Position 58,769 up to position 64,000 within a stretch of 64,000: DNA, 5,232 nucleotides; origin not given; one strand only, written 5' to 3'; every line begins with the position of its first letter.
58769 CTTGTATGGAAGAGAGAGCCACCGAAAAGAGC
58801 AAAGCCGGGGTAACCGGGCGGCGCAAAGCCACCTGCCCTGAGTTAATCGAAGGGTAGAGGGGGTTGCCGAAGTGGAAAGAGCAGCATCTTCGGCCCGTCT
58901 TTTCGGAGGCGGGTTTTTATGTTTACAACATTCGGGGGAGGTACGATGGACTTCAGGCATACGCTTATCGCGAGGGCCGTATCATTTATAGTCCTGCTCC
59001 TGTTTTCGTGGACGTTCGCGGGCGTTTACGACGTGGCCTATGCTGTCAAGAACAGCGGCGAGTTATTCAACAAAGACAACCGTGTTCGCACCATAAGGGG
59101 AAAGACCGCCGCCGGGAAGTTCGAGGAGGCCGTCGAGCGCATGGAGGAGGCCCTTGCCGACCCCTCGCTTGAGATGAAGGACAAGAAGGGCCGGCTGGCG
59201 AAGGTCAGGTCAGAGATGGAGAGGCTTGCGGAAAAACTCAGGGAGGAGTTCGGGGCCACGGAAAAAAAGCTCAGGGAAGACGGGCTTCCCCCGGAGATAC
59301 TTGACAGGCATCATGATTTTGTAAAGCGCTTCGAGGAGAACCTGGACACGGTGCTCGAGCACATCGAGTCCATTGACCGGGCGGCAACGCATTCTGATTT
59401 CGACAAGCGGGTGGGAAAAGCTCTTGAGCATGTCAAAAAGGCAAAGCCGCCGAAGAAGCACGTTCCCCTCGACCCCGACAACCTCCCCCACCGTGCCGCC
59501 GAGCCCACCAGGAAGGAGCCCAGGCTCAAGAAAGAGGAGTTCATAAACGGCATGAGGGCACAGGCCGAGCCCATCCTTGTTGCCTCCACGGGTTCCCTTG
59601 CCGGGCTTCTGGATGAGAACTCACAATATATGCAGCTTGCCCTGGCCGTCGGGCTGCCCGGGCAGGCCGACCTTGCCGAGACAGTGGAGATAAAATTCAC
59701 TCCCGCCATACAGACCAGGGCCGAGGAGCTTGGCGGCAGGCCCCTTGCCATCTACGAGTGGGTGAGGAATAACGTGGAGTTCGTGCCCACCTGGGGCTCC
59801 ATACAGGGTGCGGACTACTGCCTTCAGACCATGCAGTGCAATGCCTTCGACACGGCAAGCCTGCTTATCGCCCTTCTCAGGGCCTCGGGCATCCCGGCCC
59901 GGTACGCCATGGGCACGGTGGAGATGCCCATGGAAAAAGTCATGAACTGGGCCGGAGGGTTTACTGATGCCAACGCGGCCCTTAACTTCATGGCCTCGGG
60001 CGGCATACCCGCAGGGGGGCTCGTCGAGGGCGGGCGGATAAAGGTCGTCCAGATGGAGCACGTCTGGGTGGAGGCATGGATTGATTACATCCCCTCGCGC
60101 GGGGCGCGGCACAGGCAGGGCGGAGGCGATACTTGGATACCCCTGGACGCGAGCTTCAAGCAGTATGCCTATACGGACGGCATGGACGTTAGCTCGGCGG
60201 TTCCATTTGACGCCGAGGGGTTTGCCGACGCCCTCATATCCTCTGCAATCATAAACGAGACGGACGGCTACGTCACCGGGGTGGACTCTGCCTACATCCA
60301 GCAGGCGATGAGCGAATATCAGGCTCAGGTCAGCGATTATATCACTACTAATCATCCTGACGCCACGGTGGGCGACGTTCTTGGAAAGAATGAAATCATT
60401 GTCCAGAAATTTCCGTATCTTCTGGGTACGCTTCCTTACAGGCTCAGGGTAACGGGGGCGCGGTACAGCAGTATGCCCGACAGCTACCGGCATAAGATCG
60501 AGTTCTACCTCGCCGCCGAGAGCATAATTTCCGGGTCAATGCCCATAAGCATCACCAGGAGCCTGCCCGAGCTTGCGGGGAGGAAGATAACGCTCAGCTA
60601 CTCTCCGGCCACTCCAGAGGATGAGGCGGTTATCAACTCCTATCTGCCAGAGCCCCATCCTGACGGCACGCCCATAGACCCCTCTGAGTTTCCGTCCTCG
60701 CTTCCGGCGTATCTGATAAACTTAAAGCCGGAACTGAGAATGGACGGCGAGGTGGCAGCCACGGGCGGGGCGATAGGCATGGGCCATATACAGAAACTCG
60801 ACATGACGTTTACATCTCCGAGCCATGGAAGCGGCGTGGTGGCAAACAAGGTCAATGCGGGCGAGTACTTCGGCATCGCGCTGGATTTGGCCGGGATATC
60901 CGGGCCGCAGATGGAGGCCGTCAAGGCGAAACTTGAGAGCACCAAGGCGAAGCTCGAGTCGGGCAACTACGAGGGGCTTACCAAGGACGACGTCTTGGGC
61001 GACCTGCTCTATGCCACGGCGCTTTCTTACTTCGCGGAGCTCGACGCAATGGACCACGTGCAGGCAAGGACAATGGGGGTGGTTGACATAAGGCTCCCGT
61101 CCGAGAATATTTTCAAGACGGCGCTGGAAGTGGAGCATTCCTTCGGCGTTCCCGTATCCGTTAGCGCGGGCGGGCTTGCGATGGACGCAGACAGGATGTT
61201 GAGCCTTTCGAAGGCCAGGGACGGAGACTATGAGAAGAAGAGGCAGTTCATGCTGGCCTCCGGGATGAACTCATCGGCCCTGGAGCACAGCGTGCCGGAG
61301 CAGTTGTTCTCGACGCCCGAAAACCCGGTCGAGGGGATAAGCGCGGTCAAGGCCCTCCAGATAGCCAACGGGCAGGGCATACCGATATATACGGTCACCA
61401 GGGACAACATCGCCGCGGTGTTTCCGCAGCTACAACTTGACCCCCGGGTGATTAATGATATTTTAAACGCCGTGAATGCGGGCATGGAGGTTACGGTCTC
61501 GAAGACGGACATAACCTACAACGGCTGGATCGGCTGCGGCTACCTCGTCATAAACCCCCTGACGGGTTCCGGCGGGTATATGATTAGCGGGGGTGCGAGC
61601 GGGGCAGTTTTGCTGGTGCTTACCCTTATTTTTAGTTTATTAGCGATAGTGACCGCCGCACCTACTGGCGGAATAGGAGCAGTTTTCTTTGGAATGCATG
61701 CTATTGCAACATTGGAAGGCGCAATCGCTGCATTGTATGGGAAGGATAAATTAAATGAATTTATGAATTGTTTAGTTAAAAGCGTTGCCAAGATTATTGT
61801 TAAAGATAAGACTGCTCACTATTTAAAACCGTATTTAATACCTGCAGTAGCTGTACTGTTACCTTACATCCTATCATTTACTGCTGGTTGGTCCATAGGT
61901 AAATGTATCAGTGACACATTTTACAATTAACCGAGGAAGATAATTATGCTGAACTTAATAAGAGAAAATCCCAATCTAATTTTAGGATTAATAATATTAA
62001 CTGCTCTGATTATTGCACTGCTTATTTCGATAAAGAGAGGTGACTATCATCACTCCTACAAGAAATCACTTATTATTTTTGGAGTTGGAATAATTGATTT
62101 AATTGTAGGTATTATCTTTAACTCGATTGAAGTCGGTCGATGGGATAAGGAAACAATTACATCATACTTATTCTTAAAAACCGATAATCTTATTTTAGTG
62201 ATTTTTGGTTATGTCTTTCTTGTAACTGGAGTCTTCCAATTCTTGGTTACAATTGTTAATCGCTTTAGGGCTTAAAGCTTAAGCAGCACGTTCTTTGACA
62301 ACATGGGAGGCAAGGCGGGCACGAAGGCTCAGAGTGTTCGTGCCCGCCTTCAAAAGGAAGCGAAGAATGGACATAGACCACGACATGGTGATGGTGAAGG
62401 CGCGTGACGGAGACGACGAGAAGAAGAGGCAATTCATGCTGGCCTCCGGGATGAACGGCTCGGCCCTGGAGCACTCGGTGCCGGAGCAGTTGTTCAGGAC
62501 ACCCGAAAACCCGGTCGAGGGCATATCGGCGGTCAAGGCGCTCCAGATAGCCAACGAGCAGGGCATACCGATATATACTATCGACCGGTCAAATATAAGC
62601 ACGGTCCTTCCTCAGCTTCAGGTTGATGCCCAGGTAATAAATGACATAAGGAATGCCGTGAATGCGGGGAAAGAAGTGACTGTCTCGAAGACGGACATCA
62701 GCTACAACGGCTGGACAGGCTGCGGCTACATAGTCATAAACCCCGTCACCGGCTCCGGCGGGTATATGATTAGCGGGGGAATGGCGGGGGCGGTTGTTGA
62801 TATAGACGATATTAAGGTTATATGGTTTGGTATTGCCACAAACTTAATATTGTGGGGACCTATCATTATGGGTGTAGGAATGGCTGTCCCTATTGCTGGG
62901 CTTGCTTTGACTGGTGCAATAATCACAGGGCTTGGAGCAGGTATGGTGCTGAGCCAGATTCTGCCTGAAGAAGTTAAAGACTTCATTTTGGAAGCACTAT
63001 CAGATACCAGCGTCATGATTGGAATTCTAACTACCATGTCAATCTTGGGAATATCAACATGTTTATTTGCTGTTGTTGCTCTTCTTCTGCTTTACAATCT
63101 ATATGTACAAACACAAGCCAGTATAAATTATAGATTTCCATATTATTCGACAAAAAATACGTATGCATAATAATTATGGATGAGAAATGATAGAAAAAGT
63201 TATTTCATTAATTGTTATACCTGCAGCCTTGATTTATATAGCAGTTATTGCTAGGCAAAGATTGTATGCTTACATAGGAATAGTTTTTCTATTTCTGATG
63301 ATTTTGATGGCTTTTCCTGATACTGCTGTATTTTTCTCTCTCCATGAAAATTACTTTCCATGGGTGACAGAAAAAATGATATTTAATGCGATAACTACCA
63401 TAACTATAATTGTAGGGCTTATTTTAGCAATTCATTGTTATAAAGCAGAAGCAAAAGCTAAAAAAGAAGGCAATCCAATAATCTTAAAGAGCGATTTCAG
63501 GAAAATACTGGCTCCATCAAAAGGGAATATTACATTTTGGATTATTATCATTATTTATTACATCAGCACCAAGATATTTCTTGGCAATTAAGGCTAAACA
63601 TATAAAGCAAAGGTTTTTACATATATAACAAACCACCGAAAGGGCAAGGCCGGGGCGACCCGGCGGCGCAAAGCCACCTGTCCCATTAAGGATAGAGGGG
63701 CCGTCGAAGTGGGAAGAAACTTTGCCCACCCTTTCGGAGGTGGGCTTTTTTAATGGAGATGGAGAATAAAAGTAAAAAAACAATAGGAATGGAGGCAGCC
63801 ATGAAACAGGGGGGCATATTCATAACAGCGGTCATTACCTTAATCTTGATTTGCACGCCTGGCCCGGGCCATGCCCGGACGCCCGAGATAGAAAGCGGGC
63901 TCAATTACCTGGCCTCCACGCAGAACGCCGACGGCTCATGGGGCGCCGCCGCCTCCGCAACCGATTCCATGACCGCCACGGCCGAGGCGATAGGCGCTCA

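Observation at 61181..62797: About 430 bp duplicated in register, with homology ending at a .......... junction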

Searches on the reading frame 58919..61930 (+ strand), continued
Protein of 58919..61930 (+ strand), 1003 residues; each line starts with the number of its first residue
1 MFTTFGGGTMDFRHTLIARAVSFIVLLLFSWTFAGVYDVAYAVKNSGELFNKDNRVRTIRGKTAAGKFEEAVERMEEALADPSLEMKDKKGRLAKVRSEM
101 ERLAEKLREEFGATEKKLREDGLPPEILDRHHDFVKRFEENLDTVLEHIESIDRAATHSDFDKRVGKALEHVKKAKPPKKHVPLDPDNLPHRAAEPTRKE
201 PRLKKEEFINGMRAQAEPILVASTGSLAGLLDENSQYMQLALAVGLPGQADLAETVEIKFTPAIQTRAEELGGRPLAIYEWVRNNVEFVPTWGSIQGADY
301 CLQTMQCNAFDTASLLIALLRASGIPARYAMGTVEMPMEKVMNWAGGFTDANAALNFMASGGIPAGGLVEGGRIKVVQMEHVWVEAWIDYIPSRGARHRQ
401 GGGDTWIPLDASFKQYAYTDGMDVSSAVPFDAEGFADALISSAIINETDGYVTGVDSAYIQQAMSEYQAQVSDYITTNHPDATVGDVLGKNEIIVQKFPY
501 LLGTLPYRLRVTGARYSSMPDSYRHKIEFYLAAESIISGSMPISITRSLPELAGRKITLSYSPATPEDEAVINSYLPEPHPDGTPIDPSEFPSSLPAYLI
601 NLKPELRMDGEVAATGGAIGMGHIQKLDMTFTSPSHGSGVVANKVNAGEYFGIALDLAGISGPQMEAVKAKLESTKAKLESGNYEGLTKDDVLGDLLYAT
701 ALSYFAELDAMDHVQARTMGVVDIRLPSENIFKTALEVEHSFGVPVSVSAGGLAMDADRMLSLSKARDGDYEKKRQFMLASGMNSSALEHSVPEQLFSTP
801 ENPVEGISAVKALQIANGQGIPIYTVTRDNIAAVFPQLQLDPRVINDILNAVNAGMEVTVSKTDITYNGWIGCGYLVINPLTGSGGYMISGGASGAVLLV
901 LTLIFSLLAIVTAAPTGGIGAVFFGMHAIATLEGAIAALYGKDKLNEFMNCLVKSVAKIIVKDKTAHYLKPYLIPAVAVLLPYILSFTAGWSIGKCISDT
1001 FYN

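Call 77: search_protein_families(library=pfam, max_evalue=0.1, proteins=[L002:13536-16535:+, L008:14214-17039:+])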
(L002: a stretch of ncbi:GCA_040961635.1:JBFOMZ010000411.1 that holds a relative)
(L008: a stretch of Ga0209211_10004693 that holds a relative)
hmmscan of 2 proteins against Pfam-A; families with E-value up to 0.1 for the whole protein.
L002:13536-16535:+ (1000 aa): 11 families
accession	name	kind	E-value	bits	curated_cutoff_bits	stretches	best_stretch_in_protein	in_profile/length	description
PF07705.17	CARDB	-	2.1e-61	204.9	22.7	5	629-735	2-99/101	CARDB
PF13243.12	SQHop_cyclase_C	-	4.3e-19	69.1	26.1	2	140-276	146-291/319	Squalene-hopene cyclase C-terminal domain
PF00432.27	Prenyltrans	-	6.6e-13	49.2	26.5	1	121-265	67-211/304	Prenyltransferase alpha-alpha toroid domain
PF22633.2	F5_F8_type_C_2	-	3.5e-09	37.6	27.8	1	933-998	1-69/91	NedA-like, galactose-binding domain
PF13249.12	SQHop_cyclase_N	-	6.4e-09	35.8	26.2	1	154-237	1-80/291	Squalene-hopene cyclase N-terminal domain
PF00754.31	F5_F8_type_C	-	9e-09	36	28.2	1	919-993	2-79/127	F5/8 type C domain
PF07678.20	TED_complement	-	5.8e-08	32.6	22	1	150-227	61-139/312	A-macroglobulin TED domain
PF10633.15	NPCBM_assoc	-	0.00043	20.9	24.4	0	419-446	3-30/78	NPCBM-associated, NEW3 domain of alpha-galactosidase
PF00207.28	A2M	-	0.0076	16.5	21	0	528-548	67-87/92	Alpha-2-macroglobulin family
PF09492.16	Pec_lyase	-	0.056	13.1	22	0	250-270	62-82/292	Pectic acid lyase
PF00041.27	fn3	-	0.071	13.8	25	0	866-903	2-37/84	Fibronectin type III domain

L008:14214-17039:+ (942 aa): 23 families
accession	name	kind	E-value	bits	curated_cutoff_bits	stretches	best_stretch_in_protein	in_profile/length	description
PF13620.12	CarboxypepD_reg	-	1.5e-56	189.1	32.3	4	290-366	1-77/82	Carboxypeptidase regulatory-like domain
PF13715.12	CarbopepD_reg_2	-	7.3e-48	161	32.2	4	552-631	1-80/88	CarboxypepD_reg-like domain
PF13243.12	SQHop_cyclase_C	-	1.2e-13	51.2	26.1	2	138-266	146-291/319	Squalene-hopene cyclase C-terminal domain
PF17802.7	SpaA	-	5.4e-12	46.2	23.1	2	289-359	1-77/91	Prealbumin-like fold domain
PF25020.1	TTR_TEN1-4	-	2.3e-11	43.9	27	2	291-369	9-84/86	Teneurin TTR-like domain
PF09430.16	EMC7_beta-sandw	-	6.4e-09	36.5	26.6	1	479-559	5-88/122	ER membrane protein complex subunit 7, beta-sandwich domain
PF13249.12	SQHop_cyclase_N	-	8.8e-09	35.4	26.2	1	132-182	27-77/291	Squalene-hopene cyclase N-terminal domain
PF08308.17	PEGA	-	2.9e-07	30.8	20.8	0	504-539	29-64/71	PEGA domain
PF14686.12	fn3_3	-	4.8e-06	26.7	24.4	2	494-538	29-75/75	Polysaccharide lyase family 4, domain II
PF11797.14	WxLIP_HBD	-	5.4e-06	26.8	28.9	1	644-726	34-116/138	WxL Interacting Protein, host binding domain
PF15976.11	CooC_C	-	9.3e-06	26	29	1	548-591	15-55/93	CS1-pili formation C-terminal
PF00432.27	Prenyltrans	-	3.5e-05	23.8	26.5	1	114-221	59-169/304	Prenyltransferase alpha-alpha toroid domain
PF20598.4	DUF6795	-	5e-05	24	27.4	0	300-340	8-51/103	Domain of unknown function (DUF6795)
PF00775.27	Dioxygenase_C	-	0.0002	21.3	27.3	0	544-622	24-97/182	Dioxygenase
PF17210.9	SdrD_B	-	0.00025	21.7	29.7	1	299-354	19-75/112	SdrD B-like domain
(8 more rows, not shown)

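Call 82: search_protein_families(library=padloc, max_evalue=0.01, proteins=[window:58946-61930:+])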
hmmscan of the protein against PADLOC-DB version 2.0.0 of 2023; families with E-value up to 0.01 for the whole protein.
window:58946-61930:+ (994 aa): 1 family
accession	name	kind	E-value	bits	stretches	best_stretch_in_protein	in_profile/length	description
PDLC00517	JetC1|JetC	-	0.0083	12.4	0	38-198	306-461/1119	DUF3584 domain; MukB-like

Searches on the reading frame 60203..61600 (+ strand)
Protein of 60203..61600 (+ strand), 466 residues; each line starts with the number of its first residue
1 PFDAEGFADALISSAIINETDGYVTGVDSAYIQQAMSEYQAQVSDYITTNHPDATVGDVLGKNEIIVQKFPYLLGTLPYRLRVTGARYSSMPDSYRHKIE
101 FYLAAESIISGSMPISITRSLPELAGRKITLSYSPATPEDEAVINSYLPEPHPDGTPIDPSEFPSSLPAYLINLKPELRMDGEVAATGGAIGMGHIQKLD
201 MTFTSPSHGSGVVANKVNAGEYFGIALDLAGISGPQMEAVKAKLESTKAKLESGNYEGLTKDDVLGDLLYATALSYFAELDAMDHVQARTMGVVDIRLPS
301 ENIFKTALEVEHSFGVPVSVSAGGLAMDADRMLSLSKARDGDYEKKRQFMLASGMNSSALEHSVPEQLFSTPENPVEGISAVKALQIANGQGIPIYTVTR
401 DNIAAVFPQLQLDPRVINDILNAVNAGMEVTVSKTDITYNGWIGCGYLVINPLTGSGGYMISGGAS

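Call 54: predict_structure(alignment_id=A3)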
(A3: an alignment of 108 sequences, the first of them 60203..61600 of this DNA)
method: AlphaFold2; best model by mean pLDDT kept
length: 466 residues; sequences in the alignment: 108
mean_pLDDT: 88.1   pTM: 0.77
mean pLDDT of the five models: 88.1, 87.3, 87.3, 86.7, 86.5
residues with pLDDT >= 90: 324; 70-90: 95; 50-70: 27; < 50: 20
segments of 3 or more residues with pLDDT < 50: 66-82
pLDDT, mean of each block of 10 residues (from residue 1): 77 75 70 80 79 68 47 39 57 86 83 90 93 95 92 89 91 96 96 96 89 95 95 89 92 91 95 96 96 95 95 93 92 94 97 97 95 92 97 98 96 95 97 96 95 95 77
secondary structure, 60 per line:
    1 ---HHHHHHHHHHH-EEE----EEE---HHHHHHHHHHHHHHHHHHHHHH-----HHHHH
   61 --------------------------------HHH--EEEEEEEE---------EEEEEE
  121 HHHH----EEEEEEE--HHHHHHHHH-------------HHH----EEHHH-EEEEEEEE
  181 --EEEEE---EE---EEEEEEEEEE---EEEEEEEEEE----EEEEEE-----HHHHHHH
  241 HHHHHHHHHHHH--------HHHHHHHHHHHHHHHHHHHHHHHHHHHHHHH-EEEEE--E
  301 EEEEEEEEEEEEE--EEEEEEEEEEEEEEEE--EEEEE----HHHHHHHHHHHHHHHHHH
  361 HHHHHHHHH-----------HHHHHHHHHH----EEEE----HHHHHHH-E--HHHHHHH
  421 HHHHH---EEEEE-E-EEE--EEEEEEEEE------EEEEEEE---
elements in order: H4-14 E16-18 E23-25 H29-50 H56-60 E98-105 E115-120 H121-124 E129-135 H138-146 E173-180 E183-187 E196-205 E209-218 E223-228 H234-252 H261-291 E293-297 E300-313 E316-331 E334-338 H343-369 H381-390 E395-398 H403-409 H414-425 E429-433 E437-439 E442-450 E457-463

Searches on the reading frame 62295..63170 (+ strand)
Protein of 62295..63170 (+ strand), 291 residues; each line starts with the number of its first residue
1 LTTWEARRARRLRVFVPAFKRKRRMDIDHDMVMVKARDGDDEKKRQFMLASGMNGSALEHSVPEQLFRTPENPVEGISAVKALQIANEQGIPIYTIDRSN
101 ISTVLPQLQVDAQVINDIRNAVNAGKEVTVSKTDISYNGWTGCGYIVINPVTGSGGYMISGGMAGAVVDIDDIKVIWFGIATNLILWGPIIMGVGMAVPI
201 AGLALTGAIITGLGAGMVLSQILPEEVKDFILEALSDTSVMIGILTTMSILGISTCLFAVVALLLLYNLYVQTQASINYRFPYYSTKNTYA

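Call 4: search_protein_families(library=pfam, proteins=[window:62295-63170:+], max_evalue=0.1)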
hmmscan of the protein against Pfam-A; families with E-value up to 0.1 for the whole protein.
window:62295-63170:+ (291 aa): 1 family
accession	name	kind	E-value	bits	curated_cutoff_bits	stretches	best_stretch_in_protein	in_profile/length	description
PF03749.19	SfsA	-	0.082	13.2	22.8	0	86-137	85-136/138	Sugar fermentation stimulation protein RE domain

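Call 51: search_protein_families(library=ncbifam, max_evalue=0.01, proteins=[window:62367-63170:+])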
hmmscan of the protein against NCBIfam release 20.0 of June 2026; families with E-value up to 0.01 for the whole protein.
window:62367-63170:+ (267 aa): 0 families

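Call 69: search_protein_representatives(protein=window:62367-63167:+)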
Query: 267 residues. Proteins with E-value up to 0.001 (for the whole library): 3321; up to 1e-10: 2201; up to 1e-30: 269. The best 150 are listed.
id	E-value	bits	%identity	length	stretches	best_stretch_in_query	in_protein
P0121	6.1e-62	225.4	54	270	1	1-225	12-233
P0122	2.2e-61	223.6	53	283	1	1-231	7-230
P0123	4.4e-61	222.6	59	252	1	1-192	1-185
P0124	7.3e-60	218.6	62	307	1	1-176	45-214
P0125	1.4e-59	217.7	62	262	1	14-190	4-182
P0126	2.2e-59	217.0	67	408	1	1-149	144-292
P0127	2.7e-59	216.8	69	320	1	1-146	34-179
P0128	4.1e-59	216.2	59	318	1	1-179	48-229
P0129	6.7e-59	215.5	60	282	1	8-192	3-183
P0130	5.5e-58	212.5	67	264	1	1-147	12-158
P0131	7.4e-58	212.0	48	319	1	1-248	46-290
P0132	8.2e-58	211.9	53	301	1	1-237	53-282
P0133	1.1e-57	211.4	61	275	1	1-180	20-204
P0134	2.4e-57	210.4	56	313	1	1-192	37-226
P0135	4.0e-57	209.6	48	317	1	1-247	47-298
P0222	4.6e-38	147.2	41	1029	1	1-266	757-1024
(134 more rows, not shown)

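Call 82: search_protein_families(library=padloc, max_evalue=0.01, proteins=[window:62367-63170:+])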
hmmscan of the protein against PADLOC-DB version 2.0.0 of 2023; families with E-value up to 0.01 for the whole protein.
window:62367-63170:+ (267 aa): 0 families

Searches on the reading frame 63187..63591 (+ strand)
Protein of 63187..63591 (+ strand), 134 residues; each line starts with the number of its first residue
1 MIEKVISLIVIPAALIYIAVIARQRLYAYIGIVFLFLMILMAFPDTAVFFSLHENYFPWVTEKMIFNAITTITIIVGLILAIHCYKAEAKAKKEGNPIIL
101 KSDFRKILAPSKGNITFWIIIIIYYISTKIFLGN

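Call 4: search_protein_families(library=pfam, proteins=[window:63187-63591:+], max_evalue=0.1)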
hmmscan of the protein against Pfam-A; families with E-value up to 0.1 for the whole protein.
window:63187-63591:+ (134 aa): 1 family
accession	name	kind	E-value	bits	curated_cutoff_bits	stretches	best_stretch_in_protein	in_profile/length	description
PF18303.6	Saf_2TM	-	0.037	14.3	29.5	1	37-93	43-98/152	SAVED-fused 2TM effector domain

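Call 47: search_protein_families(library=pfam, max_evalue=0.05, proteins=[window:63187-63591:+])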
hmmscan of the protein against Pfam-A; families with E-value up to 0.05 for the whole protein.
window:63187-63591:+ (134 aa): 1 family
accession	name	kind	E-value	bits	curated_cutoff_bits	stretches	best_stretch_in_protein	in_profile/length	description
PF18303.6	Saf_2TM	-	0.037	14.3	29.5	1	37-93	43-98/152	SAVED-fused 2TM effector domain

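Call 51: search_protein_families(library=ncbifam, max_evalue=0.01, proteins=[window:63187-63591:+])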
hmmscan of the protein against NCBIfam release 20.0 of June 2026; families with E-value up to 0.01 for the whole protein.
window:63187-63591:+ (134 aa): 1 family
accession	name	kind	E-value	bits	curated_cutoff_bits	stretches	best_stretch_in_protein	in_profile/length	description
NF045683.1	MerT_CopZ_Se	exception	0.0079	15.7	375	0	21-68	93-138/235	MerT/CopZ fusion-like heavy metal transport selenoprotein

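Call 65: find_encoding_contigs(protein=window:63187-63591:+, flank=10000, max_places=6)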
Protein window:63187-63591:+ (134 aa): no gene with exactly this product is on record in the collection.

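Call 82: search_protein_families(library=padloc, max_evalue=0.01, proteins=[window:63187-63591:+])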
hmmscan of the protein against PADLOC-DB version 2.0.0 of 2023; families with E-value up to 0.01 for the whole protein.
window:63187-63591:+ (134 aa): 0 families

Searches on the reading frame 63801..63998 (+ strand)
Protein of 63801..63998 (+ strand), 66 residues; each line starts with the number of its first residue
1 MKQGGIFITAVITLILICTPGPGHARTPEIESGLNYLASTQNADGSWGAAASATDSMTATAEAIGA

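Call 47: search_protein_families(library=pfam, max_evalue=0.05, proteins=[window:63803-63997:+])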
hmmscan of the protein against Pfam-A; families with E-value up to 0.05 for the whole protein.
window:63803-63997:+ (65 aa): 0 families

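Call 77: search_protein_families(library=pfam, max_evalue=0.1, proteins=[window:63801-63998:+])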
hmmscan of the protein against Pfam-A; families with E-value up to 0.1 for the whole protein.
window:63801-63998:+ (66 aa): 2 families
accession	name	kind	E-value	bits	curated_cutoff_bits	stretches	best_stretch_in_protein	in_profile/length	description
PF13249.12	SQHop_cyclase_N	-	0.0061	16.2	26.2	1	23-63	40-80/291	Squalene-hopene cyclase N-terminal domain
PF13243.12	SQHop_cyclase_C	-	0.0074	15.8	26.1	1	23-50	260-287/319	Squalene-hopene cyclase C-terminal domain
